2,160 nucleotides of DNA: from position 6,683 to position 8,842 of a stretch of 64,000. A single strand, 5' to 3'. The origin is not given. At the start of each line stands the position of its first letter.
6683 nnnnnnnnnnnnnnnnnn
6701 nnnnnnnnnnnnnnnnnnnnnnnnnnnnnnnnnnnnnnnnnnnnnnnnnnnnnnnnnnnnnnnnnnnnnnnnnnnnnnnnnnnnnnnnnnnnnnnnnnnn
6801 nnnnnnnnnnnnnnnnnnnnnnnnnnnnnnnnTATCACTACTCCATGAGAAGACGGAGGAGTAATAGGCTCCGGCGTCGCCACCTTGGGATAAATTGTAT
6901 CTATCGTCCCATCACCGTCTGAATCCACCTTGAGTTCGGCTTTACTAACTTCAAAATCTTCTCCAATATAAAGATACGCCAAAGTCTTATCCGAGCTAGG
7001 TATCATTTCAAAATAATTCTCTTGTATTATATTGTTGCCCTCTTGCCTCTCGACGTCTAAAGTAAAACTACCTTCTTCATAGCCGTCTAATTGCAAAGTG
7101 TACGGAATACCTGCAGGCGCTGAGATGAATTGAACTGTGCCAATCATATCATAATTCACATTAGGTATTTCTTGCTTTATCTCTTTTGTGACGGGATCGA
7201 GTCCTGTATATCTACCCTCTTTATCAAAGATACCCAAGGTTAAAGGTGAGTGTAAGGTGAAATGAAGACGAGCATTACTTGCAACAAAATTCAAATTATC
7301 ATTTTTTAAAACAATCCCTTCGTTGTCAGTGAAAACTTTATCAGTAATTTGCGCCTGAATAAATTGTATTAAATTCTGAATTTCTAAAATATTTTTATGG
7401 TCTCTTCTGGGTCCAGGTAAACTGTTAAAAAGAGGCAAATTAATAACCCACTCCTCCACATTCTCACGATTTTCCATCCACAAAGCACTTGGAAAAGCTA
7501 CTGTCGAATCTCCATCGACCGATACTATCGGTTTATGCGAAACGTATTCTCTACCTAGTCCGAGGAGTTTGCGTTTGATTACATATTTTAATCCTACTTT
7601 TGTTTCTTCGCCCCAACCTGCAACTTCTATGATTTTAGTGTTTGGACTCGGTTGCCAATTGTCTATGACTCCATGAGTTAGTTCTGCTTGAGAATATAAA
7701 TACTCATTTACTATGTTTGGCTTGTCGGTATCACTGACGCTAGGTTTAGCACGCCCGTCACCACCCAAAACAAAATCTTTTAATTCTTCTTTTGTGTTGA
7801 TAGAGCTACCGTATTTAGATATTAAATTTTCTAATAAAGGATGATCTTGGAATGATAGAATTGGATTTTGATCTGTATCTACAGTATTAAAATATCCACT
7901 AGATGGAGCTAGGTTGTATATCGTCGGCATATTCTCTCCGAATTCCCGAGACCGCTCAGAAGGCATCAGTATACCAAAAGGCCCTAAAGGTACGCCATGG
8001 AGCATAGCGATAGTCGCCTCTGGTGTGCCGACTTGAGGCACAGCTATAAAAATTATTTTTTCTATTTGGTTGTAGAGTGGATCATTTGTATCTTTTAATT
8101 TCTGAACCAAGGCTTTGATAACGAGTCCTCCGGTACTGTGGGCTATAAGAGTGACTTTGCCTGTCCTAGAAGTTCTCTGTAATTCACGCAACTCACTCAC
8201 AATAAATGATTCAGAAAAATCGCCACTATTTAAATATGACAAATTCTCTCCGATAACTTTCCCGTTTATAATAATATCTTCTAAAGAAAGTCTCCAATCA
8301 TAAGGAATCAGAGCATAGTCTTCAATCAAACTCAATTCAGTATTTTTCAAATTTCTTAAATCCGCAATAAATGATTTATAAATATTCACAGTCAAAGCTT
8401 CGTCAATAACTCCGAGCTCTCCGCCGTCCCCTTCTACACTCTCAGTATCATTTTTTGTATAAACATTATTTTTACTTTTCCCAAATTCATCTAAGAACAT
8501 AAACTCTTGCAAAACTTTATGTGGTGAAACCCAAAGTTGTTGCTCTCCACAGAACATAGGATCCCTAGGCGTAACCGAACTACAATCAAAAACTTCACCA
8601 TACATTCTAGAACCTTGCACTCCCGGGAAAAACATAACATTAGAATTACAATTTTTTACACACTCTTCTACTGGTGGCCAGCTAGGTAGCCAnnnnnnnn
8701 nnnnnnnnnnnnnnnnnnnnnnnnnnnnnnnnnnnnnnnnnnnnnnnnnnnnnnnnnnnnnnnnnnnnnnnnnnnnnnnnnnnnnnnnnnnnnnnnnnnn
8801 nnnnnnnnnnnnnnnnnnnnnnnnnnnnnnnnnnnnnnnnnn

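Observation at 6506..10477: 1323-aa surface-anchored beta-helix protein carrying a lipase-type alpha/beta-hydrolase domain: candidate host-lipid scavenging enzyme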

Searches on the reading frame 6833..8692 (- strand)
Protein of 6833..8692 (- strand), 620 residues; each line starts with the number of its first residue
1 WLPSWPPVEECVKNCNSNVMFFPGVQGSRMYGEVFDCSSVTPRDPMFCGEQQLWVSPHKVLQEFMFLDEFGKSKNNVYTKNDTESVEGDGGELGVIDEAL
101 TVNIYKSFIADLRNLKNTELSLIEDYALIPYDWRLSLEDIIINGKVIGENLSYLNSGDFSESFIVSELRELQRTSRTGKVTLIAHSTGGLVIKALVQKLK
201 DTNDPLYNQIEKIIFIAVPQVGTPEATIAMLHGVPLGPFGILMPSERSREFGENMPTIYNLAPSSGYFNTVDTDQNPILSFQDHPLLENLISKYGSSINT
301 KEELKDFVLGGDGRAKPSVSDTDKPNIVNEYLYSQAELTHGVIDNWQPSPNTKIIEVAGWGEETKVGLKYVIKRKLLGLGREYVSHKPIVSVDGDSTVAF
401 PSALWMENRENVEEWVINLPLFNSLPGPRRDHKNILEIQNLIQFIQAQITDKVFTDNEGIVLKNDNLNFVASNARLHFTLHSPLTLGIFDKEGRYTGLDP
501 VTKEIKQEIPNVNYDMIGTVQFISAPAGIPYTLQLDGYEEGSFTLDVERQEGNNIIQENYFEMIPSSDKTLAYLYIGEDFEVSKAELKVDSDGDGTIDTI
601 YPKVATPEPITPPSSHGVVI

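Call 28: predict_structure(alignment_id=A3)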
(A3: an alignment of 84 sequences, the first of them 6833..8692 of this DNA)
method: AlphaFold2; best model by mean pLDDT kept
length: 620 residues; sequences in the alignment: 84
mean_pLDDT: 91.9   pTM: 0.92
mean pLDDT of the five models: 91.9, 91.9, 91.4, 91.2, 90.9
residues with pLDDT >= 90: 513; 70-90: 61; 50-70: 31; < 50: 15
segments of 3 or more residues with pLDDT < 50: 610-620
pLDDT, mean of each block of 10 residues (from residue 1): 56 91 97 83 70 91 96 96 63 89 94 90 95 98 96 95 98 96 98 98 98 98 98 86 92 98 97 94 98 98 98 97 98 98 95 97 96 85 96 94 94 96 92 97 98 96 81 91 96 95 91 95 97 97 97 94 96 98 97 97 66 40
secondary structure, 60 per line:
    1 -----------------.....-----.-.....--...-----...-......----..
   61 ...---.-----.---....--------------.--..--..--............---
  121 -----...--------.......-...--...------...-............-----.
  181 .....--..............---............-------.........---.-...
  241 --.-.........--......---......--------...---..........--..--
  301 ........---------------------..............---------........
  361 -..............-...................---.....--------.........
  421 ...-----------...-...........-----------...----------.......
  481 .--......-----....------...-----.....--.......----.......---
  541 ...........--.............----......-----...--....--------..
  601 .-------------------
elements in order: E18-22 E30-34 E49-54 H59-63 E77-80 H106-117 E126-128 H137-143 E145-147 E150-152 H163-174 E180-185 H188-201 H205-209 E210-216 H224-232 H245-253 H256-261 H265-270 E279-281 H285-294 H301-308 H330-343 E353-360 E362-375 H377-380 E381-395 H400-403 E412-418 H419-423 H439-449 E461-463 E474-481 E484-489 E495-498 E505-507 E513-517 E520-526 E531-537 E541-551 E554-566 E571-576 E587-590 E599-601

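Call 31: fold_search(model_id=the predicted structure, library=pdb)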
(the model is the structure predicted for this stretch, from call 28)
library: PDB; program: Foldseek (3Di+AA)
matches with E <= 10: 1135; with E <= 0.001: 43
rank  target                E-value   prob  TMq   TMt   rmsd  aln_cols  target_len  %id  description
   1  4x92                  9.4e-14  1.00  0.44  0.68   6.2       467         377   14  Crystal structure of Lysosomal Phospholipase A2-S165A (released 2015-03-11)
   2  4x97_A                3.2e-13  1.00  0.45  0.72   5.5       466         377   15  Crystal structure of Lysosomal Phospholipase A2 in complex with methyl arachidonyl fluorophosphonate (MAFP) (released 2015-03-11)
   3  4x95_A                3.9e-13  1.00  0.43  0.67   6.4       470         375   14  Crystal structure of fully glycosylated Lysosomal Phospholipase A2 in complex with methyl arachidonyl fluorophosphonat (released 2015-03-25)
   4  4x90_A                6.9e-13  1.00  0.45  0.71   5.4       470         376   15  Crystal structure of Lysosomal Phospholipase A2 (released 2015-03-11)
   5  4xx1_A                3.6e-11  1.00  0.37  0.59   8.3       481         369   14  Low resolution structure of LCAT in complex with Fab1 (released 2015-07-29)
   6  6mvd_A                3.0e-10  1.00  0.40  0.63   7.0       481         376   14  Crystal structure of Lecithin:cholesterol acyltransferase (LCAT) in complex with isopropyl dodec-11-enylfluorophosphon (released 2018-12-05)
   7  4x96_A                3.5e-10  1.00  0.40  0.62   8.3       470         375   15  Low resolution crystal structure of Lecithin:Cholesterol Acyltransferase (LCAT; residues 21-397) (released 2015-03-25)
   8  4xwg_A                8.6e-10  1.00  0.37  0.58   8.0       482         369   15  Crystal Structure of LCAT (C31Y) in complex with Fab1 (released 2015-07-29)
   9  5txf_A                1.3e-09  1.00  0.39  0.60   7.6       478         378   16  Crystal structure of Lecithin:cholesterol acyltransferase (LCAT) in a closed conformation (released 2017-10-25)
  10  4r1d_A                2.0e-09  1.00  0.40  0.47   9.2       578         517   14  The crystal structure of Tle4-Tli4 complex (released 2014-12-17)
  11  5bv7_A                2.1e-09  1.00  0.39  0.61   7.4       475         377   14  Crystal structure of human LCAT (L4F, N5D) in complex with Fab of an agonistic antibody (released 2015-12-16)
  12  4xx1_J                3.9e-09  1.00  0.38  0.62   7.3       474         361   16  Low resolution structure of LCAT in complex with Fab1 (released 2015-07-29)
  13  6mvd_B                8.5e-09  1.00  0.37  0.59   7.9       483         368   14  Crystal structure of Lecithin:cholesterol acyltransferase (LCAT) in complex with isopropyl dodec-11-enylfluorophosphon (released 2018-12-05)
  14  6wpx_A                3.9e-08  1.00  0.27  0.35  15.7       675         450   11  Crystal structure of Bacillus licheniformis lipase BlEst2 in propetide form (released 2021-06-09)
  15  6wpx_B                4.2e-08  1.00  0.28  0.36  15.8       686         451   10  Crystal structure of Bacillus licheniformis lipase BlEst2 in propetide form (released 2021-06-09)
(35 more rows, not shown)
